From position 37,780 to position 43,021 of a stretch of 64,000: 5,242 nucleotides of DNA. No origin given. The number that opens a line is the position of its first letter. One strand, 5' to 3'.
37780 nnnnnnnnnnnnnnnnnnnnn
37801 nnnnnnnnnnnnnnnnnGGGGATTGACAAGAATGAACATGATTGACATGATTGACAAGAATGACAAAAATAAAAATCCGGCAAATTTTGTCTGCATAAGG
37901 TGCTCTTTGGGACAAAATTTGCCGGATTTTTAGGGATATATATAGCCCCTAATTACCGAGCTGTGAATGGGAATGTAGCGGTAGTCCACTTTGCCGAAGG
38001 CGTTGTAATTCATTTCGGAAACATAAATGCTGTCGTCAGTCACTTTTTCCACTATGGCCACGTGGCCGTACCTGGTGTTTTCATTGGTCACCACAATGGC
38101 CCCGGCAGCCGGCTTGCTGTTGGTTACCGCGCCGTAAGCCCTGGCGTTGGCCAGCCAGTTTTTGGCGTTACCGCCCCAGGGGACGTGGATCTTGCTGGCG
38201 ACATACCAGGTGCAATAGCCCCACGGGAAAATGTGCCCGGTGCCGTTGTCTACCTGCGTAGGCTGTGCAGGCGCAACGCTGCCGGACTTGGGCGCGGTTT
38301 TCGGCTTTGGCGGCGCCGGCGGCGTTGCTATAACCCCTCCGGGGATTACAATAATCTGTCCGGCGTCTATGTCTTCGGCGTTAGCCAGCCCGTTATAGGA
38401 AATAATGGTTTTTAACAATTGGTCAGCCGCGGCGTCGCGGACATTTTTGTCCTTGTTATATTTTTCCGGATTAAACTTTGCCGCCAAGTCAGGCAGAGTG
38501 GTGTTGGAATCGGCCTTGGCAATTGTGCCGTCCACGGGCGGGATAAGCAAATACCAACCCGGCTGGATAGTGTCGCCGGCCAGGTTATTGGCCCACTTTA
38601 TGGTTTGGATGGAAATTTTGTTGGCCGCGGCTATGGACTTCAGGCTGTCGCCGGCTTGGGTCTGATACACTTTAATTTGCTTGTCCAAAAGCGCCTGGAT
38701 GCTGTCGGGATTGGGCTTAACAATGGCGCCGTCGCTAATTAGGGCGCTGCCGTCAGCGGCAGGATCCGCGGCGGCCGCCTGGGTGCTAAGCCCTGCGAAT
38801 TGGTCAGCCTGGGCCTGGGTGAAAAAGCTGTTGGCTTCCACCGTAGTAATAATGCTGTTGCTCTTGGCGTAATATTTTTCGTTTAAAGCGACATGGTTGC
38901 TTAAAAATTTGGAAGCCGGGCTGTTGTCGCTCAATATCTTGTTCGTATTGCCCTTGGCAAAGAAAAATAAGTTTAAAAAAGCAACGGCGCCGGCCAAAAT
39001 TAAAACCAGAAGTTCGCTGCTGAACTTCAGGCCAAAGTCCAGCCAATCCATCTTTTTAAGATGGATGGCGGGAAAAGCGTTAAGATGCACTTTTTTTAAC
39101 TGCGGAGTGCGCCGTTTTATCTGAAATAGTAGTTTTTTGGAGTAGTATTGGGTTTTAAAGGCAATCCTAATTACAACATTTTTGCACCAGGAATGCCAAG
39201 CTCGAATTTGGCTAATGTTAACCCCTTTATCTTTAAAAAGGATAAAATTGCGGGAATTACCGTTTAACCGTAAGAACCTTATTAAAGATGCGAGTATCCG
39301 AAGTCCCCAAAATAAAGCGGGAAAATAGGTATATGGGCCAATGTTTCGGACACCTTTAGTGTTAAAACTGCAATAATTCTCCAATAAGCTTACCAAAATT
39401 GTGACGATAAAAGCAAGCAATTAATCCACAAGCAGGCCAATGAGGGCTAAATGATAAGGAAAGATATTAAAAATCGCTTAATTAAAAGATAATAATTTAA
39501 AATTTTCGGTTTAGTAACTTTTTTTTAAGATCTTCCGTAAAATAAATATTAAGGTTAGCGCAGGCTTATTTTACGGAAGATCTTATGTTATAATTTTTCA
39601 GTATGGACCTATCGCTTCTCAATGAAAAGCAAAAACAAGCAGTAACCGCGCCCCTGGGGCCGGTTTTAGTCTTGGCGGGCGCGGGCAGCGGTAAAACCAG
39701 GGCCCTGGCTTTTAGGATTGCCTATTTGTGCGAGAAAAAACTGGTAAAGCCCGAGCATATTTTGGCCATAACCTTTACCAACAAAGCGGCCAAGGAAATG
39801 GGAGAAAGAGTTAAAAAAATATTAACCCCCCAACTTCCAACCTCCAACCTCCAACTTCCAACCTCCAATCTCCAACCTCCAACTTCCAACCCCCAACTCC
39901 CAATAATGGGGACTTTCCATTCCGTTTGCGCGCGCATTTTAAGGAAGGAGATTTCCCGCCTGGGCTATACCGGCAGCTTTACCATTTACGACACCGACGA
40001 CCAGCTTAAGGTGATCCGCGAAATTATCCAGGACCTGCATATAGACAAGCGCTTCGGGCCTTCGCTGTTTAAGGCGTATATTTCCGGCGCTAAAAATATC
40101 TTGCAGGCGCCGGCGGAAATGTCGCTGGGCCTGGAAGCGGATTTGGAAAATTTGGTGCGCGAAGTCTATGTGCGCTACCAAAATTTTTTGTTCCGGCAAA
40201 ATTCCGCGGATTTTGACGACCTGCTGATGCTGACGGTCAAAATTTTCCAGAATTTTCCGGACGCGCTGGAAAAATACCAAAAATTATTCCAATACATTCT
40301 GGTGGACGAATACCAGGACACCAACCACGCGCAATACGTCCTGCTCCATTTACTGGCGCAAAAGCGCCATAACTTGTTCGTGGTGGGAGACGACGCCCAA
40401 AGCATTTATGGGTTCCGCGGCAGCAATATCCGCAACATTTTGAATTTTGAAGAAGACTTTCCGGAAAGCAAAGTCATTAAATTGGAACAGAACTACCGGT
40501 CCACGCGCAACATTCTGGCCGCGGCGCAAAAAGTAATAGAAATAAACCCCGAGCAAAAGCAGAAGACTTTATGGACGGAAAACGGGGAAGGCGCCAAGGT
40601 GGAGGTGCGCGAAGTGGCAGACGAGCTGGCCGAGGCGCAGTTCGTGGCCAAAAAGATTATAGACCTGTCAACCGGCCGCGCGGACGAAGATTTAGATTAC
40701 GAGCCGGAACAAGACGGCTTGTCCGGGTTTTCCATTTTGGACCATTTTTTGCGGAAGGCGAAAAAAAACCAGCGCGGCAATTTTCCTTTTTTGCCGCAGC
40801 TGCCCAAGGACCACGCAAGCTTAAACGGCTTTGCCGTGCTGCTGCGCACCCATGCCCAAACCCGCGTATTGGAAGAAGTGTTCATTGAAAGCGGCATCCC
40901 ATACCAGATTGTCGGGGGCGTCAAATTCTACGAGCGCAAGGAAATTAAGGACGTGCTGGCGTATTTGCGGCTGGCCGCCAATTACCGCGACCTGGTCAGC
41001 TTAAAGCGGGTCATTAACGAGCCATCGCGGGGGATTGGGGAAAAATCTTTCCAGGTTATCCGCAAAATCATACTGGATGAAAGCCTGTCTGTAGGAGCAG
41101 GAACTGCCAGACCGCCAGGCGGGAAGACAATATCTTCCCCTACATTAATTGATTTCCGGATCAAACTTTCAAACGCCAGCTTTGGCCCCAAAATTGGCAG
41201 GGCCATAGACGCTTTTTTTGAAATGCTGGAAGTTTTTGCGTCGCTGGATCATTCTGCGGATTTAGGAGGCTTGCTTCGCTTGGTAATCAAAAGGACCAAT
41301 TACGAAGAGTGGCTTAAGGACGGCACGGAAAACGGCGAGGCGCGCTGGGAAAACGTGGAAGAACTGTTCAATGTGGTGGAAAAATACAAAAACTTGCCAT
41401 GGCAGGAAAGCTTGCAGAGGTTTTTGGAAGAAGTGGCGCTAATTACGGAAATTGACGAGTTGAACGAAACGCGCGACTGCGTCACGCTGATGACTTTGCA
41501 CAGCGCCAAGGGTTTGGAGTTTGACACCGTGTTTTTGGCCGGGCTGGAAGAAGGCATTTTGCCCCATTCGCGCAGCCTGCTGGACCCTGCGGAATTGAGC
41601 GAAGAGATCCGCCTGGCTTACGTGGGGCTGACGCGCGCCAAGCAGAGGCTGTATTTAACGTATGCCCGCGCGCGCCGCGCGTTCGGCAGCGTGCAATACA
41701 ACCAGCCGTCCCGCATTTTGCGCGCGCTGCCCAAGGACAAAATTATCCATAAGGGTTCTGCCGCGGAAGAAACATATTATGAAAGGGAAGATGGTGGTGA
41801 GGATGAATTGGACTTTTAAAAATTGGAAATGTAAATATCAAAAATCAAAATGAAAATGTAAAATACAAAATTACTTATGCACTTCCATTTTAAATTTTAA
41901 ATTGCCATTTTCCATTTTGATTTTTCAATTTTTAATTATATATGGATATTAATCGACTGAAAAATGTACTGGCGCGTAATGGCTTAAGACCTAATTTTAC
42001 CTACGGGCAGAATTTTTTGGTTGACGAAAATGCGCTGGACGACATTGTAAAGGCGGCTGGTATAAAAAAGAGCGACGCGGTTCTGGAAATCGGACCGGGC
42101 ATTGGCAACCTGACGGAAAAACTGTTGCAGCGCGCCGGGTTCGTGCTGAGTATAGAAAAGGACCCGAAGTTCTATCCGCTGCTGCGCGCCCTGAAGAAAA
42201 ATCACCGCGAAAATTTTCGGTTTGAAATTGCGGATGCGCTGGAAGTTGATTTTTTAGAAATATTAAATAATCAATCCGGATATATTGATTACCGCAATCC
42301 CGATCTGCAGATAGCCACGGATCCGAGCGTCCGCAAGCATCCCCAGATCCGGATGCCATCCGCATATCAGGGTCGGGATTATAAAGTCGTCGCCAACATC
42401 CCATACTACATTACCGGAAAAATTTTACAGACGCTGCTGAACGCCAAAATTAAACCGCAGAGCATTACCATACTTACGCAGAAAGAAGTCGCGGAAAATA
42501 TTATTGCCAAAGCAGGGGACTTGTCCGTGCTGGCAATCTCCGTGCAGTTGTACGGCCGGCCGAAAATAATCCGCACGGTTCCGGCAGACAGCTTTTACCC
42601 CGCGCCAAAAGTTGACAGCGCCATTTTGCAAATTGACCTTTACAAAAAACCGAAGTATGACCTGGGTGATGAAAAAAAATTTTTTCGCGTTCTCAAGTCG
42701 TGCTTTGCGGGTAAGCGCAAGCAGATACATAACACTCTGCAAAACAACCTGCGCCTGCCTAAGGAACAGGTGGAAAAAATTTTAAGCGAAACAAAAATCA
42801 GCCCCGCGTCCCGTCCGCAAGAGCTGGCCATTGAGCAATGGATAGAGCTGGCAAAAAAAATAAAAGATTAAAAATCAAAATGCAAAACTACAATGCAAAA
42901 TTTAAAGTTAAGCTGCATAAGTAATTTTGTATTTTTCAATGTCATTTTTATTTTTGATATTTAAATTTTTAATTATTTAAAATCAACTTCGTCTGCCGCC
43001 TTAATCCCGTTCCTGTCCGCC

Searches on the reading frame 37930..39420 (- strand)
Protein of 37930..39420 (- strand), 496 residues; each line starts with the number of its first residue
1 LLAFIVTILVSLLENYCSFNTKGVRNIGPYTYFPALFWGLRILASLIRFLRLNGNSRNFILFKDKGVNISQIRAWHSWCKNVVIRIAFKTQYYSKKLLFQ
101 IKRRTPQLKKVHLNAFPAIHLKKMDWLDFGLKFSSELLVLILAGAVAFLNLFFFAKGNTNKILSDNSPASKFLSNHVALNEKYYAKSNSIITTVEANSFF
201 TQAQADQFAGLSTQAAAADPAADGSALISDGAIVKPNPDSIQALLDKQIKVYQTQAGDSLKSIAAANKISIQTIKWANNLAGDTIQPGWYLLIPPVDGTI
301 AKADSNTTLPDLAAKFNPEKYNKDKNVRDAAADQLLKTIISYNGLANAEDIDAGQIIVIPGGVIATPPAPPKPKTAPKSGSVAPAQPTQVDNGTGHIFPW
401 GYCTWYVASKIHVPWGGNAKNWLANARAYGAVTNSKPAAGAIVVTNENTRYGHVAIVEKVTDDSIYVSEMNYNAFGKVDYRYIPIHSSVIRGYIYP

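Call 39: search_protein_families(library=pfam, proteins=[window:37930-39420:-], max_evalue=0.0001)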
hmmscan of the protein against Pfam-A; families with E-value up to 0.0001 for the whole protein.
window:37930-39420:- (496 aa): 2 families
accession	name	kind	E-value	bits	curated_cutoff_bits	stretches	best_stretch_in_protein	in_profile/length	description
PF05257.22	CHAP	-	5.4e-18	65.7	26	1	398-471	6-81/81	CHAP domain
PF01476.26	LysM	-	1.6e-14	54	20.9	1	252-294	1-43/43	LysM domain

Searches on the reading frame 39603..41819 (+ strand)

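Call 39: search_protein_families(library=pfam, proteins=[window:39603-41819:+], max_evalue=0.0001)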
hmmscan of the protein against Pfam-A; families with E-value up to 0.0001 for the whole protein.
window:39603-41819:+ (738 aa): 6 families
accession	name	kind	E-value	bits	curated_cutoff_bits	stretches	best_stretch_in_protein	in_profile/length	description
PF00580.27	UvrD-helicase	-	2.5e-85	286.9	23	1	6-287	1-271/271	UvrD/REP helicase N-terminal domain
PF13361.12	UvrD_C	-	6.5e-74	249.9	25.6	3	576-689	232-349/350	UvrD-like helicase C-terminal domain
PF13245.12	AAA_19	-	4.3e-21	75.9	25.1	1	10-272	1-134/134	AAA domain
PF01443.25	Viral_helicase1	-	1.6e-09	38.4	21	0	200-281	34-111/228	Viral superfamily 1 RNA helicase core domain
PF13538.12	UvrD_C_2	-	2.3e-08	34.2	27.4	1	628-686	3-52/52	UvrD-like helicase C-terminal domain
PF13604.12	AAA_30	-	2.6e-06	27.7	27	0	6-70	2-66/191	AAA domain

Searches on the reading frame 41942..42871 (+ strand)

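Call 39: search_protein_families(library=pfam, proteins=[window:41942-42871:+], max_evalue=0.0001)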
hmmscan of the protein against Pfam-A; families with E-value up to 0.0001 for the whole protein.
window:41942-42871:+ (309 aa): 1 family
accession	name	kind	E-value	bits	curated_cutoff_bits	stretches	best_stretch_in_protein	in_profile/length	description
PF00398.26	RrnaAD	-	1.1e-51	175.9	24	1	18-308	5-262/263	Ribosomal RNA adenine dimethylase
